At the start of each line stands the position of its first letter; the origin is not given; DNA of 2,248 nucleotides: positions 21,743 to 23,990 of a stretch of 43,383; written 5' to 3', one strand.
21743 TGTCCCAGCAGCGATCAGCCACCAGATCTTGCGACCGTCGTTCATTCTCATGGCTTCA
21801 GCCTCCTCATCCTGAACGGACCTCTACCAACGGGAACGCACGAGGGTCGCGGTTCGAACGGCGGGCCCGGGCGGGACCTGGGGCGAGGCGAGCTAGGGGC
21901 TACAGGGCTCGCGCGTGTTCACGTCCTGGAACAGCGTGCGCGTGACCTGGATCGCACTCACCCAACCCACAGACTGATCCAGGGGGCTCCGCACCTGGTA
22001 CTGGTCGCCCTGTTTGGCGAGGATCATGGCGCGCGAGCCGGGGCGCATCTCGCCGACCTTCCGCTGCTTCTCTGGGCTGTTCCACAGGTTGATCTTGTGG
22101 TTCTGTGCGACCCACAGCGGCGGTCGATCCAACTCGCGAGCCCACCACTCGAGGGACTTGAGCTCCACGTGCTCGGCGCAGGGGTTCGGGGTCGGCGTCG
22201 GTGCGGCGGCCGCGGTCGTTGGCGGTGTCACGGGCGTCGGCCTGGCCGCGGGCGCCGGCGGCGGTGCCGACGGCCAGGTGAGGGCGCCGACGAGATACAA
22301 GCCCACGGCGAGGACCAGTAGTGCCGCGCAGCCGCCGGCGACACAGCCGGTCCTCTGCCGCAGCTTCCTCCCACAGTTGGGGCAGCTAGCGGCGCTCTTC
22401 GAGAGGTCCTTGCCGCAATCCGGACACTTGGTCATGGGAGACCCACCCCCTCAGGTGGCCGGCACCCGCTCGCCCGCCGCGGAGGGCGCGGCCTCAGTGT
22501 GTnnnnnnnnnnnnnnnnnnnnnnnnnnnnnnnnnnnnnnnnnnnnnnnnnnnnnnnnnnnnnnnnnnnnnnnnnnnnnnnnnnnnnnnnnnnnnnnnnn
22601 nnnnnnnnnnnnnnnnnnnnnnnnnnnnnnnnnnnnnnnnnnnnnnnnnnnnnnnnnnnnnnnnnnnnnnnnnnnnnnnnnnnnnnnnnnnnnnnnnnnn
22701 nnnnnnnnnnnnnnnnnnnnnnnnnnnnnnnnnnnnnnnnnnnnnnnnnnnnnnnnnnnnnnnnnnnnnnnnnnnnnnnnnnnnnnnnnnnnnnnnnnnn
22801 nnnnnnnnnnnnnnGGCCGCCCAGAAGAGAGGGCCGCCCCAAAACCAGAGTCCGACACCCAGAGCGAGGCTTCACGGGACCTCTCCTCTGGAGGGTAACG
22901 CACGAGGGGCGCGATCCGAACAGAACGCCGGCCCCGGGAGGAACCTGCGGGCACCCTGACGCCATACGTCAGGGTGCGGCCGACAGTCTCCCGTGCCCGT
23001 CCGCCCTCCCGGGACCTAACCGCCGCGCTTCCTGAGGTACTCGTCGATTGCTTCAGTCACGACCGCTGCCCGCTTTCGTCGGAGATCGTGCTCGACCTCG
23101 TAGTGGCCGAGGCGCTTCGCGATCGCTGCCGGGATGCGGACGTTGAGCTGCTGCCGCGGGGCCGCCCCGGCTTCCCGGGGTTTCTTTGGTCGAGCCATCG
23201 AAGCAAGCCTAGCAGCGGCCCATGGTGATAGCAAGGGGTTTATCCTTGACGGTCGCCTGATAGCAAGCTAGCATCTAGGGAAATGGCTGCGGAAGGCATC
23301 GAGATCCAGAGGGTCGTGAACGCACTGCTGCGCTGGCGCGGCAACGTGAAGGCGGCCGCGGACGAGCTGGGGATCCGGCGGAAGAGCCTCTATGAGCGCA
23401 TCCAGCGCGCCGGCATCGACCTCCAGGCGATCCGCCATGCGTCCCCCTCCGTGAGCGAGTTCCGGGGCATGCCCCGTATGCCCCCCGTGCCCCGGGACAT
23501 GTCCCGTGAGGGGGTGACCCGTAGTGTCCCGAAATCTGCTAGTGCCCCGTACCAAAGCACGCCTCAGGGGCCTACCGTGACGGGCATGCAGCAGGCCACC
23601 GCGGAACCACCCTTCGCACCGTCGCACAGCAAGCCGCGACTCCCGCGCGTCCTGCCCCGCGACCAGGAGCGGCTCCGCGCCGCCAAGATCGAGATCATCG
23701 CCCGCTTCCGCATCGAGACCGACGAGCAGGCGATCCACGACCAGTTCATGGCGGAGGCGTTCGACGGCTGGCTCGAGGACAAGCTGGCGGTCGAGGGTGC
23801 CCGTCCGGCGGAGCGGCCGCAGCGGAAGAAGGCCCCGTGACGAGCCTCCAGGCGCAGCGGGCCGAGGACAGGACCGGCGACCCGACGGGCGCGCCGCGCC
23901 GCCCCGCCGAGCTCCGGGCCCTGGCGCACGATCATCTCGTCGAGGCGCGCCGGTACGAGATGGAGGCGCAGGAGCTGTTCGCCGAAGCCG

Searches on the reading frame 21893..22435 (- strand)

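Call 31: search_protein_families(library=pfam, proteins=[window:21893-22435:-], max_evalue=0.01)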
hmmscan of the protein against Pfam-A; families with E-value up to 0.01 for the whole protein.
window:21893-22435:- (180 aa): 4 families
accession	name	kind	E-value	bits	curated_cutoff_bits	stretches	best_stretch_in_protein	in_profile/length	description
PF13248.11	Zn_ribbon_3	-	3e-06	27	27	1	1-25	2-26/26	zinc-ribbon domain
PF13240.11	Zn_Ribbon_1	-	4.3e-06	26.8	25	1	3-25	1-23/23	zinc-ribbon domain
PF24460.1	DUF7575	-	0.00041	20.1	28.5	0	15-25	3-13/28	Domain of unknown function (DUF7575)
PF12773.13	DZR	-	0.0032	18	27.3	1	4-28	1-24/45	Double zinc ribbon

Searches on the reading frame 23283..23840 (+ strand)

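Call 31: search_protein_families(library=pfam, proteins=[window:23283-23840:+], max_evalue=0.01)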
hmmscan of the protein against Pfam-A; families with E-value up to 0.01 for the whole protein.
window:23283-23840:+ (185 aa): 2 families
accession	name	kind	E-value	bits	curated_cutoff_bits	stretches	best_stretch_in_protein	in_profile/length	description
PF02954.25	HTH_8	-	4.5e-08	33.1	22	1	6-42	5-41/42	Bacterial regulatory protein, Fis family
PF13556.12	HTH_30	-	0.00011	22.4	27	1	11-43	4-36/59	PucR C-terminal helix-turn-helix domain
